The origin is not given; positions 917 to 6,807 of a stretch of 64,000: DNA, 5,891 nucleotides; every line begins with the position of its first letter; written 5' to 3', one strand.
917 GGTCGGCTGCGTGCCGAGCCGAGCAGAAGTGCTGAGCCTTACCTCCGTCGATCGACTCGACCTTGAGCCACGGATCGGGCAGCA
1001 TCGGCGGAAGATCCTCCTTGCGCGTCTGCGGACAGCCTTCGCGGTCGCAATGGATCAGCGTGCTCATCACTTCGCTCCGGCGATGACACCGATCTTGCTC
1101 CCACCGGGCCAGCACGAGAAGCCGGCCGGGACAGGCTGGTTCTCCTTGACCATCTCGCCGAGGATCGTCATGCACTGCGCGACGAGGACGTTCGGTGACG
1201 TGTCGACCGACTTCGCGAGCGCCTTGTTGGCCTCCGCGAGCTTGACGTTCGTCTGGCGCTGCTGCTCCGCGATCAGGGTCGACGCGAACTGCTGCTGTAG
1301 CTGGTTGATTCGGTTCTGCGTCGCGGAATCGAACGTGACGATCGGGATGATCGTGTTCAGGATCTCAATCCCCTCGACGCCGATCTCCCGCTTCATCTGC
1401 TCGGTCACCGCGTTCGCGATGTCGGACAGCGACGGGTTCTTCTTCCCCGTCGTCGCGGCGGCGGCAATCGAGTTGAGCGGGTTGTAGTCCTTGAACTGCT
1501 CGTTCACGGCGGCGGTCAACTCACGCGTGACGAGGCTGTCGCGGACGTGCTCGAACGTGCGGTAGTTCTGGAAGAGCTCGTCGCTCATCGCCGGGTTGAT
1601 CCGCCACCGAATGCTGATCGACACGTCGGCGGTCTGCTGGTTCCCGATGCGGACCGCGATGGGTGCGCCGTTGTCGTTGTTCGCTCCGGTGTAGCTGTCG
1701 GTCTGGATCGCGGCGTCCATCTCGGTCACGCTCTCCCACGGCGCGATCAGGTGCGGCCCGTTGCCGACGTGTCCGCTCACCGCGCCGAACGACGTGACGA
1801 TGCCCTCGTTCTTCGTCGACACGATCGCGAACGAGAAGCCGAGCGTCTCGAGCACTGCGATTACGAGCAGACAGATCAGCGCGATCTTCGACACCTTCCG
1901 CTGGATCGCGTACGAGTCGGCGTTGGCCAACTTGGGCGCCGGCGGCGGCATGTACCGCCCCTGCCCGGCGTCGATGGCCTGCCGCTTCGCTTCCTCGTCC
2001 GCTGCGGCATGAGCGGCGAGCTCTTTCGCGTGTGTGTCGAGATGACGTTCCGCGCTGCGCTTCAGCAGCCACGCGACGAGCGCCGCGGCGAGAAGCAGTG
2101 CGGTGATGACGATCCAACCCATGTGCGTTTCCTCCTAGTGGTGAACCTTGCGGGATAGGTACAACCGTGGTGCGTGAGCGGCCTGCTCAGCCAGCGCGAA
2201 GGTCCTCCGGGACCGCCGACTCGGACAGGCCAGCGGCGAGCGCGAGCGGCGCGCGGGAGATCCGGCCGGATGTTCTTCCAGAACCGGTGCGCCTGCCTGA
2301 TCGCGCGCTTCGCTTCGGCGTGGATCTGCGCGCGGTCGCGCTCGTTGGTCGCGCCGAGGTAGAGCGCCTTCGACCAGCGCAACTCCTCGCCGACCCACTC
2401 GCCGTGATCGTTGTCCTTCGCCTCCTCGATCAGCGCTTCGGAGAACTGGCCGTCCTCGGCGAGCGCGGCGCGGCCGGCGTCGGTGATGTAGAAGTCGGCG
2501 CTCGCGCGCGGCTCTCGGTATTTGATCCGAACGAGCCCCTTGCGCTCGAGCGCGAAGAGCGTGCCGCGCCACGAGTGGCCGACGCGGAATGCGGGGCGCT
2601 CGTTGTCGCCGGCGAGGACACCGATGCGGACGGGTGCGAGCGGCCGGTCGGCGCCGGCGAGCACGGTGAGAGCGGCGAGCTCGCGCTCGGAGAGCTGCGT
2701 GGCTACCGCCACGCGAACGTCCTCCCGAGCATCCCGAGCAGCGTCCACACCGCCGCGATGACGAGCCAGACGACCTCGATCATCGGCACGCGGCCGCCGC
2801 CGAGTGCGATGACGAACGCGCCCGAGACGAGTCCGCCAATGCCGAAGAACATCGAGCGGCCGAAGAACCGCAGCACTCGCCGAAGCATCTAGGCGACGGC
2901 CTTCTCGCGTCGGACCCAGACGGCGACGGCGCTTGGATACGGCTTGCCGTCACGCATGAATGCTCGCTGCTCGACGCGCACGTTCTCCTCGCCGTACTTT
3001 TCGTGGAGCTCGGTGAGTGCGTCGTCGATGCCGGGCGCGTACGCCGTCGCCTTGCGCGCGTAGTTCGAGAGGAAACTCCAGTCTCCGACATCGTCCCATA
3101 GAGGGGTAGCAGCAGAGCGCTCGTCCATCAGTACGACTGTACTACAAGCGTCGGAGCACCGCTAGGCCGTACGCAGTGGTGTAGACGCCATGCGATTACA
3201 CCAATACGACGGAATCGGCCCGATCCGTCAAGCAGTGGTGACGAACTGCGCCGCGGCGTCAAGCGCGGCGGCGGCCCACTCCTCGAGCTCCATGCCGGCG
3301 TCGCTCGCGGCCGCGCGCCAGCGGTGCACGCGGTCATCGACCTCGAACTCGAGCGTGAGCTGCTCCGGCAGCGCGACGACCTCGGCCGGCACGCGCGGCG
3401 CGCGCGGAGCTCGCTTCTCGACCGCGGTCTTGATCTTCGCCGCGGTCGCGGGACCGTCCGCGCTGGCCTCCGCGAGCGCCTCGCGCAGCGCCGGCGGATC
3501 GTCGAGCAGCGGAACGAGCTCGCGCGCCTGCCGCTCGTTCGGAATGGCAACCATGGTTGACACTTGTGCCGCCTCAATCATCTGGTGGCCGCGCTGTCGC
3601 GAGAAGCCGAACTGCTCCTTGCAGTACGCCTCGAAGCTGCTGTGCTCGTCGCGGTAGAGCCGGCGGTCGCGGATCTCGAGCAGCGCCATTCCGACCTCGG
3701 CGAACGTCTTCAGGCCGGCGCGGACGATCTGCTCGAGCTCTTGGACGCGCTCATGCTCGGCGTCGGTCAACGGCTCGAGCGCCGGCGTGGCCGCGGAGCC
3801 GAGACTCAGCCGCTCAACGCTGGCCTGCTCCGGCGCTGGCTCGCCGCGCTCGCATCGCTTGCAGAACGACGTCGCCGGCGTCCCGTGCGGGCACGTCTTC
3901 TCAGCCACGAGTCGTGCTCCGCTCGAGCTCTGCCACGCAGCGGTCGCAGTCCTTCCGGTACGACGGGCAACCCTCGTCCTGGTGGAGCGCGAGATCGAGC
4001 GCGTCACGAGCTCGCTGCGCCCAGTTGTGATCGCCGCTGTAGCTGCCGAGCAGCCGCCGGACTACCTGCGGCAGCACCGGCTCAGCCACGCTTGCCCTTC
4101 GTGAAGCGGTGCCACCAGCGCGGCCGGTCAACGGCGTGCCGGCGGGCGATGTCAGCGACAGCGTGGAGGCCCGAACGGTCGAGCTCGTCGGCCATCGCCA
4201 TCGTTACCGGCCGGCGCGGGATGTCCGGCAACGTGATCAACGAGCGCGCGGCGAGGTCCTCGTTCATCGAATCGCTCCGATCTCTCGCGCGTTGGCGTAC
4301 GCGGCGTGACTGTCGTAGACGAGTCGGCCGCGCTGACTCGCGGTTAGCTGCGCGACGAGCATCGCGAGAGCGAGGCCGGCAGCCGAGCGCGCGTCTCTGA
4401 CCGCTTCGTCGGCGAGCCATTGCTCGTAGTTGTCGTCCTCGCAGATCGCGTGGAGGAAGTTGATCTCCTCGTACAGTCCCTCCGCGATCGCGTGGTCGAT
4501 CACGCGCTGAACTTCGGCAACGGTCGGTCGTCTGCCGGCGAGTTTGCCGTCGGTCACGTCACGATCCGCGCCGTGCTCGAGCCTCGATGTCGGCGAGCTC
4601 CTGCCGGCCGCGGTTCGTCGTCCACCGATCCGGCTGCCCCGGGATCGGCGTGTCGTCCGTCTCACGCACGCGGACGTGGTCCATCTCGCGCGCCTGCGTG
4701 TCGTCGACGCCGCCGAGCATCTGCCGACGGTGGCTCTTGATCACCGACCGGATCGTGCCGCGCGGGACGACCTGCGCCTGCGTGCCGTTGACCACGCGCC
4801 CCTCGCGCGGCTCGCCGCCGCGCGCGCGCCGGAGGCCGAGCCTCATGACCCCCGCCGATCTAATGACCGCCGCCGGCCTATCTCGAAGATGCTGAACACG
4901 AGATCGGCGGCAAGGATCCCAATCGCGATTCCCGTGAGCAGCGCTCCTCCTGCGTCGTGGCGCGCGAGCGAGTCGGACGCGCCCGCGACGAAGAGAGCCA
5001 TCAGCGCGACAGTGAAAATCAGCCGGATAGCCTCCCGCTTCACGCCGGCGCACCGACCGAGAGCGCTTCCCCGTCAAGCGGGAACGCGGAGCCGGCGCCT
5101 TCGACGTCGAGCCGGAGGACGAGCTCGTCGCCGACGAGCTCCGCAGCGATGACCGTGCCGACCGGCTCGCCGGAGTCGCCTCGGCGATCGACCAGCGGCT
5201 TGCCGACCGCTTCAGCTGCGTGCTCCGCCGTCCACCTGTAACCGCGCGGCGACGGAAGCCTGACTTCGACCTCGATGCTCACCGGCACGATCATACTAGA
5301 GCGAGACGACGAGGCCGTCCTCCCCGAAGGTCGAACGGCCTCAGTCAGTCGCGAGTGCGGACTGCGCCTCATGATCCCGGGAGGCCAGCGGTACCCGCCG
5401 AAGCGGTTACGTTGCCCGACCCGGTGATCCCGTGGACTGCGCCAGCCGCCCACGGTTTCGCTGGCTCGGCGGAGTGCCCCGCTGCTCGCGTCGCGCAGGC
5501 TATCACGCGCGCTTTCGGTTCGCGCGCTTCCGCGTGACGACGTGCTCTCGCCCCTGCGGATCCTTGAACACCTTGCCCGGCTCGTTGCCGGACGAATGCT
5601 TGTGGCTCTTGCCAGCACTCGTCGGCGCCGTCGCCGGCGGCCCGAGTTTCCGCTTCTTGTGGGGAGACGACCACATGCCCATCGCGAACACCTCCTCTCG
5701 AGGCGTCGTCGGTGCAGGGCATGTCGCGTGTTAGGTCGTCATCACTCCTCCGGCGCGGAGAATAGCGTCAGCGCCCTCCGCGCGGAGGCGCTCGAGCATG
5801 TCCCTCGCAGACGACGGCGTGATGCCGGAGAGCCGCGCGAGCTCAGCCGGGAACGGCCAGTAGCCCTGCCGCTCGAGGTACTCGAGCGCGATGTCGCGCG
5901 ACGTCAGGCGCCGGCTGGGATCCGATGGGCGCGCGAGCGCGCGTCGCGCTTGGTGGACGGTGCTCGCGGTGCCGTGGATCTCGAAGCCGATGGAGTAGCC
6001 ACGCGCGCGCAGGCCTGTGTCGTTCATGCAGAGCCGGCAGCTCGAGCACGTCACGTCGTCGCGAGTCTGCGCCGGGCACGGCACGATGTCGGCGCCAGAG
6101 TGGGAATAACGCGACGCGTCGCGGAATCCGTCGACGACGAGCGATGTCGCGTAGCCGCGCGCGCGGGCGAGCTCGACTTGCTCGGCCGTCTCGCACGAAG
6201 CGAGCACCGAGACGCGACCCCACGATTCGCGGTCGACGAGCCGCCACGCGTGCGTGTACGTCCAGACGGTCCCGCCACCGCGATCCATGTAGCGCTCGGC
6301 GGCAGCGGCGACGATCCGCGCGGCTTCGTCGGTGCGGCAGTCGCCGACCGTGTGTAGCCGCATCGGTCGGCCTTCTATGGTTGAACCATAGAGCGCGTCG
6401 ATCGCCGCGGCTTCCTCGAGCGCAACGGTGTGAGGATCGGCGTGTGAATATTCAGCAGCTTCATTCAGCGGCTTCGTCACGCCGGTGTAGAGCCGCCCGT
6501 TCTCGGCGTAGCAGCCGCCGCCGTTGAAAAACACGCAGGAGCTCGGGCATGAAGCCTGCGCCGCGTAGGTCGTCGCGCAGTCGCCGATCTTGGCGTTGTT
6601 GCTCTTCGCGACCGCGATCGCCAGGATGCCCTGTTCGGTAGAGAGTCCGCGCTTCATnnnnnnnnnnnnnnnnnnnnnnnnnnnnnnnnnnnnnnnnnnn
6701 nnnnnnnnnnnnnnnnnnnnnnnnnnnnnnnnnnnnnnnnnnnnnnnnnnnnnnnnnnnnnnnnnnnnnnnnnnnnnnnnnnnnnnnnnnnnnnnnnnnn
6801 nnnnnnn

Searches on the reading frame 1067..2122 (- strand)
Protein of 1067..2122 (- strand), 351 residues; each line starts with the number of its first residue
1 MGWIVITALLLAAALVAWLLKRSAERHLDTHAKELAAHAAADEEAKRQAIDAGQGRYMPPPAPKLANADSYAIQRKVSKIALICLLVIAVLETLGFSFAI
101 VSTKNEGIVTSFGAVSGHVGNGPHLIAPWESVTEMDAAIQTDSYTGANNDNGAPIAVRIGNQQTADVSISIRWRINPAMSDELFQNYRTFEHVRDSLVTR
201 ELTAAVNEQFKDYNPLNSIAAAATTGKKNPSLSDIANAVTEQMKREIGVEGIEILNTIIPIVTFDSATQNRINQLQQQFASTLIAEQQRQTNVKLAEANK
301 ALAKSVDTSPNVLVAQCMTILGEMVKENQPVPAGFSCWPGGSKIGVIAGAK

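Call 14: search_protein_families(library=phrogs, proteins=[window:1067-2122:-], max_evalue=0.0001)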
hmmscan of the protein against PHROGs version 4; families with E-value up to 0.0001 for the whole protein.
window:1067-2122:- (351 aa): 1 family
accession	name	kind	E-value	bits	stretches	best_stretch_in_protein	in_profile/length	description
phrog_200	-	other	8.6e-48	164.3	1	75-335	79-346/379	lipoprotein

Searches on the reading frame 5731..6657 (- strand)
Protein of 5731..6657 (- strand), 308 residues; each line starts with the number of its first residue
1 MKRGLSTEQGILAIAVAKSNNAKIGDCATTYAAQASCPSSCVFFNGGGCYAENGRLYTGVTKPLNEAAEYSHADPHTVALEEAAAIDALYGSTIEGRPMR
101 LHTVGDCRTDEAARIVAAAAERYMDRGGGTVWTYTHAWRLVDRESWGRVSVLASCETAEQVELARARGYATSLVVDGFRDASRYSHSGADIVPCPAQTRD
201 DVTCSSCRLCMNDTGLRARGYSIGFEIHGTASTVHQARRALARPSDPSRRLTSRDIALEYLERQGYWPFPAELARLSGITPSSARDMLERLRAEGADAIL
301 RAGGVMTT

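Call 14: search_protein_families(library=phrogs, proteins=[window:5731-6657:-], max_evalue=0.0001)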
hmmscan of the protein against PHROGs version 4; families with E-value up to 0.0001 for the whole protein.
window:5731-6657:- (308 aa): 1 family
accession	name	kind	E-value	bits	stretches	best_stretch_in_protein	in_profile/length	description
phrog_2554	-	unknown function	1.4e-23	84.6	1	18-233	312-518/529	-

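Call 75: search_protein_families(library=pfam, proteins=[window:5731-6657:-], max_evalue=0.01)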
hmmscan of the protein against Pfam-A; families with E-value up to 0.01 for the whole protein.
window:5731-6657:- (308 aa): 5 families
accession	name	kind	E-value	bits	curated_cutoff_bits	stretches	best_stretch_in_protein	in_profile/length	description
PF23872.1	DUF7227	-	6.6e-19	68.8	27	1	17-233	7-215/223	Domain of unknown function (DUF7227)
PF17338.8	GP88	-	8.1e-05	23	24.4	1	28-210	27-227/230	Gene product 88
PF13551.12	HTH_29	-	0.0022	18.5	28.1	1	270-301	15-46/64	Winged helix-turn helix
PF10098.14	DUF2336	-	0.0054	16.6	34.6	0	249-305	159-214/262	Uncharacterised protein conserved in bacteria (DUF2336)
PF09339.16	HTH_IclR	-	0.0088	16.2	22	0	271-295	22-46/52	IclR helix-turn-helix domain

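Call 91: search_protein_families(library=padloc, proteins=[window:5731-6657:-], max_evalue=0.01)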
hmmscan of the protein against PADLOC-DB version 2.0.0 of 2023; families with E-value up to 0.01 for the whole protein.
window:5731-6657:- (308 aa): 0 families
